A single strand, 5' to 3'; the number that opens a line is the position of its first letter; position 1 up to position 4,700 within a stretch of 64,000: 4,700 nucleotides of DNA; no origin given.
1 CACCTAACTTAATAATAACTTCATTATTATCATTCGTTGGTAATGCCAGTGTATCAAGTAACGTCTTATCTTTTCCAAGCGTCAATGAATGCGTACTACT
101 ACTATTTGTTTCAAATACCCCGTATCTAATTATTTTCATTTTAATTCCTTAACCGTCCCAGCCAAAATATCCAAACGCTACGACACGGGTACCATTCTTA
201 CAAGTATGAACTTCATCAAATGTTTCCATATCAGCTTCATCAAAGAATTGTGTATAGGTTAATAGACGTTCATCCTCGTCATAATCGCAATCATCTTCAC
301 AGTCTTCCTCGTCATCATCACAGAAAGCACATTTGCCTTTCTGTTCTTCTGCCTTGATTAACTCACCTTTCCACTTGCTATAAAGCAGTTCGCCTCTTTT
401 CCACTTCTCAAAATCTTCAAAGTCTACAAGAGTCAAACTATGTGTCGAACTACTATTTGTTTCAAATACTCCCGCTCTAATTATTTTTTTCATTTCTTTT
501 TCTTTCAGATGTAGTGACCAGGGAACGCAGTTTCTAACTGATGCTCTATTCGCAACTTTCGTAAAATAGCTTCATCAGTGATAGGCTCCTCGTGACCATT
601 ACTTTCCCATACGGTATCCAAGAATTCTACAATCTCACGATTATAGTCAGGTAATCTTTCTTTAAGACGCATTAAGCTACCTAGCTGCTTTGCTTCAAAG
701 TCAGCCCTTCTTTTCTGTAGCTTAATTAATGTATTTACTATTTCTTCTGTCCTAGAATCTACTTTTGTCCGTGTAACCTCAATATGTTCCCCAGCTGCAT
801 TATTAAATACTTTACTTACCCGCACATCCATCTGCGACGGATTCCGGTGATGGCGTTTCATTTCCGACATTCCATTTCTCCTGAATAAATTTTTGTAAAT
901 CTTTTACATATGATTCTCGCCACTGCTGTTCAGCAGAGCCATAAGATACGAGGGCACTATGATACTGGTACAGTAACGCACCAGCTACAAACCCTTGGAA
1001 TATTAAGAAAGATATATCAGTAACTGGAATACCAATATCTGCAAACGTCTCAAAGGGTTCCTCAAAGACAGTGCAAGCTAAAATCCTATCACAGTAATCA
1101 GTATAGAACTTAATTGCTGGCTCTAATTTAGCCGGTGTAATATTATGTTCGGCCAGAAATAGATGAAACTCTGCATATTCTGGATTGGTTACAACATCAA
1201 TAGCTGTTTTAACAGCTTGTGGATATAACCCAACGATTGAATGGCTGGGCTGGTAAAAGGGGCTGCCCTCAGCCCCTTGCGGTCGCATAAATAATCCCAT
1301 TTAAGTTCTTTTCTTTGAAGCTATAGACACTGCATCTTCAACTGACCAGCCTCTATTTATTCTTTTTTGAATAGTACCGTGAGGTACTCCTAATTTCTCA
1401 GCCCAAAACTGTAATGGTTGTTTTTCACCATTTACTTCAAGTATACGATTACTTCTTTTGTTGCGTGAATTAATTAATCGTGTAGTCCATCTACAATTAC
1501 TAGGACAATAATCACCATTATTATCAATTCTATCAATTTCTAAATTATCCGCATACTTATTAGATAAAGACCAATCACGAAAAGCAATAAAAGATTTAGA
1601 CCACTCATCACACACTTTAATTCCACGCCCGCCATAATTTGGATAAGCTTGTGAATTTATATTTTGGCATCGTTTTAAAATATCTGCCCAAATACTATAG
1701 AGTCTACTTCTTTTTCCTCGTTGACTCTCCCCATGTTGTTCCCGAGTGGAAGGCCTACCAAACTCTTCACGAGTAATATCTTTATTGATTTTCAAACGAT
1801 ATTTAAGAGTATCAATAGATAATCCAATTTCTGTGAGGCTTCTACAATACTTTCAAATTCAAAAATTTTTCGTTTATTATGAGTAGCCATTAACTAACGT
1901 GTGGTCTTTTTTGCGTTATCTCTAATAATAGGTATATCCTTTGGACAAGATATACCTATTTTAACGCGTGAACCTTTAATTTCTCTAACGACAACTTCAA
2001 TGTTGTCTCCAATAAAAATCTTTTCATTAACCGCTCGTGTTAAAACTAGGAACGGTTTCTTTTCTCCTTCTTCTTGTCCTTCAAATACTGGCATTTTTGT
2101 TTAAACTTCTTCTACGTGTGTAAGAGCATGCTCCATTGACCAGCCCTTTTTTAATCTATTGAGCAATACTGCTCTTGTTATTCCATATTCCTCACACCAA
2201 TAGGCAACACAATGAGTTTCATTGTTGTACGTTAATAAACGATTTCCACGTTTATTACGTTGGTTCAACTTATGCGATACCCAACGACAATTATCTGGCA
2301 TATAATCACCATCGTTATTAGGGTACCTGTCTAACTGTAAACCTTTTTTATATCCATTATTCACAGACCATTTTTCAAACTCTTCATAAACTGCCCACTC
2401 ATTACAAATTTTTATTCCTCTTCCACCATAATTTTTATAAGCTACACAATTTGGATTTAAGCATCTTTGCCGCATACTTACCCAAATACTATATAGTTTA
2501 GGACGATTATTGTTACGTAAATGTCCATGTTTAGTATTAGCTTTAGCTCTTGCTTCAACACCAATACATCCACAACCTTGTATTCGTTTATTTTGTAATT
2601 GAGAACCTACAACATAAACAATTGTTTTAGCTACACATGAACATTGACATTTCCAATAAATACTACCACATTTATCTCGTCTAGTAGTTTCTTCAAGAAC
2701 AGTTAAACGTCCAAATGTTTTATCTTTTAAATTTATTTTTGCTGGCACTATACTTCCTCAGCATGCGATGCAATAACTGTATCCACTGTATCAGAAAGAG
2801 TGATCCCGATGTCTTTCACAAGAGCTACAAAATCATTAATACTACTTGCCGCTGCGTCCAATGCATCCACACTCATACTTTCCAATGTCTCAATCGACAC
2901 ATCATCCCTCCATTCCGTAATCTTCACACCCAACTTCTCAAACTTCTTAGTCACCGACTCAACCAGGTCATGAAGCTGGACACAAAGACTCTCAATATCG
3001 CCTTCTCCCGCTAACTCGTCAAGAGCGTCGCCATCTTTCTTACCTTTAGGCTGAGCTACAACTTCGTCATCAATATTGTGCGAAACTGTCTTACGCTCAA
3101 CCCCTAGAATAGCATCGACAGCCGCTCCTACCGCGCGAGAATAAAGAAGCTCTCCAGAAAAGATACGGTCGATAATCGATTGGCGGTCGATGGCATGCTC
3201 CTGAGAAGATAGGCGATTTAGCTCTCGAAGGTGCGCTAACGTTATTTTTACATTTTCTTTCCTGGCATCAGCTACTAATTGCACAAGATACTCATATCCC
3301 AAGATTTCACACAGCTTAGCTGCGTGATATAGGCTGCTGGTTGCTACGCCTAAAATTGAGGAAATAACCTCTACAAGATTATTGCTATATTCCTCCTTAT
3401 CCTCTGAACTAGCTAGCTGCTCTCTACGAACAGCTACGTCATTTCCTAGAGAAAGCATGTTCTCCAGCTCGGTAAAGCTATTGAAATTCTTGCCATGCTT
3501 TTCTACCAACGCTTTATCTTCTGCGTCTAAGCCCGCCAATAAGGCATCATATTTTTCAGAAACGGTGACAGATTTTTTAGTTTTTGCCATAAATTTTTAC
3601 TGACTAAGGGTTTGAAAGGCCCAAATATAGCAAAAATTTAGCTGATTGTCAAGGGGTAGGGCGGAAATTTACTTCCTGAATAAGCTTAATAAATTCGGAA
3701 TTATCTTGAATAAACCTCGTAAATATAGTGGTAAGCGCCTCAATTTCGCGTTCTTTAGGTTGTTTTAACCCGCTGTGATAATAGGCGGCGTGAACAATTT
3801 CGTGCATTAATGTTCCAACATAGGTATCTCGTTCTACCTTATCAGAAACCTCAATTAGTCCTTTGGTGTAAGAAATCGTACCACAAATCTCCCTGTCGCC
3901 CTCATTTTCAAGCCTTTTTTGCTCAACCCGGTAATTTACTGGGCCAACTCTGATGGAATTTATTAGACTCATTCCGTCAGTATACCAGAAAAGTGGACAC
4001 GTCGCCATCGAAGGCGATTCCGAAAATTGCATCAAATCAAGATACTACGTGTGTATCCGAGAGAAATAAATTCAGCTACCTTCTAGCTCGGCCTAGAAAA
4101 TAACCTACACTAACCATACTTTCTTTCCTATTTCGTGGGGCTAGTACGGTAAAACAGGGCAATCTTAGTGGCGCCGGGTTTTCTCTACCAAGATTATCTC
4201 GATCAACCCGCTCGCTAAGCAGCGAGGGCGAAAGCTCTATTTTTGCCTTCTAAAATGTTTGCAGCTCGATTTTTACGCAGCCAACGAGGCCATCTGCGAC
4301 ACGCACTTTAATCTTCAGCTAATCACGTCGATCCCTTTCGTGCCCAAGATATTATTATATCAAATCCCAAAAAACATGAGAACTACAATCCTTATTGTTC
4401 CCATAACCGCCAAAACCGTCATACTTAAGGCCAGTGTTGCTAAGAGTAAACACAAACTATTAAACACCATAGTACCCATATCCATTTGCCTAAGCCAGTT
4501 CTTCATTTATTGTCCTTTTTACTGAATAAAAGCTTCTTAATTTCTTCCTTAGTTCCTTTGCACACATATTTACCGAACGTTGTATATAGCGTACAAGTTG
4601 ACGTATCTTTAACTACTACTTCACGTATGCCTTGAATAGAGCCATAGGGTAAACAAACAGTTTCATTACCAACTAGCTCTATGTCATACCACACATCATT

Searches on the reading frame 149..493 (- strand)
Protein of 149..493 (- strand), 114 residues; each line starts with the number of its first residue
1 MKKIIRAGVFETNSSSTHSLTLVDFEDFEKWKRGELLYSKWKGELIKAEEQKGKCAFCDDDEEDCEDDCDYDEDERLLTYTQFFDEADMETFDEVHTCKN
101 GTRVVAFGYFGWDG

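Call 29: search_protein_families(library=pfam, alignment_id=A1, max_evalue=0.0001)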
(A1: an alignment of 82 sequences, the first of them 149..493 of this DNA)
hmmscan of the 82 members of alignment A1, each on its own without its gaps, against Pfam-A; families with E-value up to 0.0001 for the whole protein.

A. member 1, window:149-493:- (114 aa): 0 families

B. families by the number of members that match (of 82 scanned): 26 families (the first 25 are shown)
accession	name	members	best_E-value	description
PF04095.22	NAPRTase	1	5.4e-53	Nicotinate phosphoribosyltransferase (NAPRTase) family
PF02511.20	Thy1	1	1.3e-37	Thymidylate synthase complementing protein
PF01259.24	SAICAR_synt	1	1.5e-37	SAICAR synthetase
PF00476.26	DNA_pol_A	1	1.1e-36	DNA polymerase family A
PF11672.13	DUF3268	1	1.2e-33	zinc-finger-containing domain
PF18127.6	NAMPT_N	1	1e-32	Nicotinamide phosphoribosyltransferase, N-terminal domain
PF01145.31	Band_7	1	1.1e-27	SPFH domain / Band 7 family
PF18909.5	dGTP_diPhyd_N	1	4.3e-20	dATP/dGTP diphosphohydrolase, N-terminal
PF02463.25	SMC_N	1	3.5e-17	RecF/RecN/SMC N terminal domain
PF00188.32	CAP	1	4.1e-15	Cysteine-rich secretory protein family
PF13476.12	AAA_23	1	1.1e-14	AAA domain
PF13175.12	AAA_15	1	3e-13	AAA ATPase domain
PF02861.25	Clp_N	1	1.9e-12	Clp amino terminal domain, pathogenicity island component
PF00293.34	NUDIX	1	1.2e-11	NUDIX domain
PF13304.12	AAA_21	1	8.6e-11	AAA domain, putative AbiEii toxin, Type IV TA system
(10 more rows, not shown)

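Call 58: find_encoding_contigs(protein=window:149-493:-, flank=10000, max_places=2)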
Protein window:149-493:- (114 aa): 6 contigs read that carry it; 2 places shown.
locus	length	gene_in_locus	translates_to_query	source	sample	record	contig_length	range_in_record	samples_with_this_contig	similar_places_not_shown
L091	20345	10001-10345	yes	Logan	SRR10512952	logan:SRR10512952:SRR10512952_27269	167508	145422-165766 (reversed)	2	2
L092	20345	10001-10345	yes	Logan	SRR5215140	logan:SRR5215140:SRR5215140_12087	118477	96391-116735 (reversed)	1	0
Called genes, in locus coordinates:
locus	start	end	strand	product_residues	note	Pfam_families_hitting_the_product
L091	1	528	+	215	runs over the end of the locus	-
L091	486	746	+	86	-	-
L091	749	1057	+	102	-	-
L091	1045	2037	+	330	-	PF01068:DNA_ligase_A_M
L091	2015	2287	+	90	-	-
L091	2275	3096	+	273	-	PF04446:Thg1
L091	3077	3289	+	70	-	-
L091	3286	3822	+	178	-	-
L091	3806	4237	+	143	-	-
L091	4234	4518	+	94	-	-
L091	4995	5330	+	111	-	-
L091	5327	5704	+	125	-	-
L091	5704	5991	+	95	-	-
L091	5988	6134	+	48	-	-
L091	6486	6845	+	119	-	-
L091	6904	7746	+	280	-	-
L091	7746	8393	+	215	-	-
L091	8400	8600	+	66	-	PF02599:CsrA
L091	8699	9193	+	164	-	-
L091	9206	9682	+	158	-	-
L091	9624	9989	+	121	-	-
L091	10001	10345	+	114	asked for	-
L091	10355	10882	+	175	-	-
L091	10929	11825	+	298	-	-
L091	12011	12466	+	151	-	-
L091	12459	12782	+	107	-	-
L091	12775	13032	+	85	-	-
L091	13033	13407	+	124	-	-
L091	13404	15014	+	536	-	PF21189:PHA02142, PF09414:RNA_ligase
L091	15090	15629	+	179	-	-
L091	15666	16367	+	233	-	PF00149:Metallophos, PF12850:Metallophos_2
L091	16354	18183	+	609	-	PF04055:Radical_SAM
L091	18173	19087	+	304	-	PF13186:SPASM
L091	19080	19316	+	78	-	-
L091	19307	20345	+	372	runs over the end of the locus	PF09511:RNA_lig_T4_1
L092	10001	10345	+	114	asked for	-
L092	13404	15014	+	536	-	PF21189:PHA02142, PF09414:RNA_ligase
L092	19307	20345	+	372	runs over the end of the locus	PF09511:RNA_lig_T4_1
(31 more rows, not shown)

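Call 64: list_cluster_members(proteins=[L091:18173-19087:+, L091:16354-18183:+])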
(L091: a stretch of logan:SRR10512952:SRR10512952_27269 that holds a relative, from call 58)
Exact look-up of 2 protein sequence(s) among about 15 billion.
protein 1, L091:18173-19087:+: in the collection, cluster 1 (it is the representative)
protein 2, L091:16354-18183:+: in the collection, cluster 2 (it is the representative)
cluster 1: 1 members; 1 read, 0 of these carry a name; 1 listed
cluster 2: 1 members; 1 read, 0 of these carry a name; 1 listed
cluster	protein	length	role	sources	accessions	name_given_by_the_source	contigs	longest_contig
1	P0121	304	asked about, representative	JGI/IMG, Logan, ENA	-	-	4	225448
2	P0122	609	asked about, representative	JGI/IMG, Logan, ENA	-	-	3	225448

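Call 65: find_encoding_contigs(protein=P0121, flank=10000, max_places=1)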
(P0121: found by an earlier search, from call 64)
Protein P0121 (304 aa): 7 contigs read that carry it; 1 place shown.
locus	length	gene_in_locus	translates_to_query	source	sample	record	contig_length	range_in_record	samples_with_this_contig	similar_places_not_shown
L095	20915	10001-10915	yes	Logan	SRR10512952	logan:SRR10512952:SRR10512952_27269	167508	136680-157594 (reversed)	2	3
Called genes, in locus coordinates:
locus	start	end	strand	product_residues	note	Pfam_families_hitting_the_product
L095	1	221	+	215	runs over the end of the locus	-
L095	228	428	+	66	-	PF02599:CsrA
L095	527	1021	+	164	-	-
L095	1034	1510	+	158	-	-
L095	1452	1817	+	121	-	-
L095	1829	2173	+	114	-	-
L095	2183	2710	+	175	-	-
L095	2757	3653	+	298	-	-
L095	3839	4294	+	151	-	-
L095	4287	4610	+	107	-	-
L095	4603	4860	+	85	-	-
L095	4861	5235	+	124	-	-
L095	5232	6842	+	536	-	PF21189:PHA02142, PF09414:RNA_ligase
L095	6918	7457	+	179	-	-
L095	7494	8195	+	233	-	PF00149:Metallophos, PF12850:Metallophos_2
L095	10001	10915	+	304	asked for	PF13186:SPASM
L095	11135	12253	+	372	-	PF09511:RNA_lig_T4_1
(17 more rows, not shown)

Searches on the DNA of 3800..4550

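Call 93: search_rna_families(source=window, start=3800, end=4550, threshold=gathering, show_alignments=1)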
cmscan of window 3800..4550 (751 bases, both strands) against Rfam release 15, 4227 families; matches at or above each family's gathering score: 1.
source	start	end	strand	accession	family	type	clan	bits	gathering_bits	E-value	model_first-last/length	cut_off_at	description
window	3991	4345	-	RF00023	tmRNA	Gene;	CL00001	69.7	47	5.4e-27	1-374/374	no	transfer-messenger RNA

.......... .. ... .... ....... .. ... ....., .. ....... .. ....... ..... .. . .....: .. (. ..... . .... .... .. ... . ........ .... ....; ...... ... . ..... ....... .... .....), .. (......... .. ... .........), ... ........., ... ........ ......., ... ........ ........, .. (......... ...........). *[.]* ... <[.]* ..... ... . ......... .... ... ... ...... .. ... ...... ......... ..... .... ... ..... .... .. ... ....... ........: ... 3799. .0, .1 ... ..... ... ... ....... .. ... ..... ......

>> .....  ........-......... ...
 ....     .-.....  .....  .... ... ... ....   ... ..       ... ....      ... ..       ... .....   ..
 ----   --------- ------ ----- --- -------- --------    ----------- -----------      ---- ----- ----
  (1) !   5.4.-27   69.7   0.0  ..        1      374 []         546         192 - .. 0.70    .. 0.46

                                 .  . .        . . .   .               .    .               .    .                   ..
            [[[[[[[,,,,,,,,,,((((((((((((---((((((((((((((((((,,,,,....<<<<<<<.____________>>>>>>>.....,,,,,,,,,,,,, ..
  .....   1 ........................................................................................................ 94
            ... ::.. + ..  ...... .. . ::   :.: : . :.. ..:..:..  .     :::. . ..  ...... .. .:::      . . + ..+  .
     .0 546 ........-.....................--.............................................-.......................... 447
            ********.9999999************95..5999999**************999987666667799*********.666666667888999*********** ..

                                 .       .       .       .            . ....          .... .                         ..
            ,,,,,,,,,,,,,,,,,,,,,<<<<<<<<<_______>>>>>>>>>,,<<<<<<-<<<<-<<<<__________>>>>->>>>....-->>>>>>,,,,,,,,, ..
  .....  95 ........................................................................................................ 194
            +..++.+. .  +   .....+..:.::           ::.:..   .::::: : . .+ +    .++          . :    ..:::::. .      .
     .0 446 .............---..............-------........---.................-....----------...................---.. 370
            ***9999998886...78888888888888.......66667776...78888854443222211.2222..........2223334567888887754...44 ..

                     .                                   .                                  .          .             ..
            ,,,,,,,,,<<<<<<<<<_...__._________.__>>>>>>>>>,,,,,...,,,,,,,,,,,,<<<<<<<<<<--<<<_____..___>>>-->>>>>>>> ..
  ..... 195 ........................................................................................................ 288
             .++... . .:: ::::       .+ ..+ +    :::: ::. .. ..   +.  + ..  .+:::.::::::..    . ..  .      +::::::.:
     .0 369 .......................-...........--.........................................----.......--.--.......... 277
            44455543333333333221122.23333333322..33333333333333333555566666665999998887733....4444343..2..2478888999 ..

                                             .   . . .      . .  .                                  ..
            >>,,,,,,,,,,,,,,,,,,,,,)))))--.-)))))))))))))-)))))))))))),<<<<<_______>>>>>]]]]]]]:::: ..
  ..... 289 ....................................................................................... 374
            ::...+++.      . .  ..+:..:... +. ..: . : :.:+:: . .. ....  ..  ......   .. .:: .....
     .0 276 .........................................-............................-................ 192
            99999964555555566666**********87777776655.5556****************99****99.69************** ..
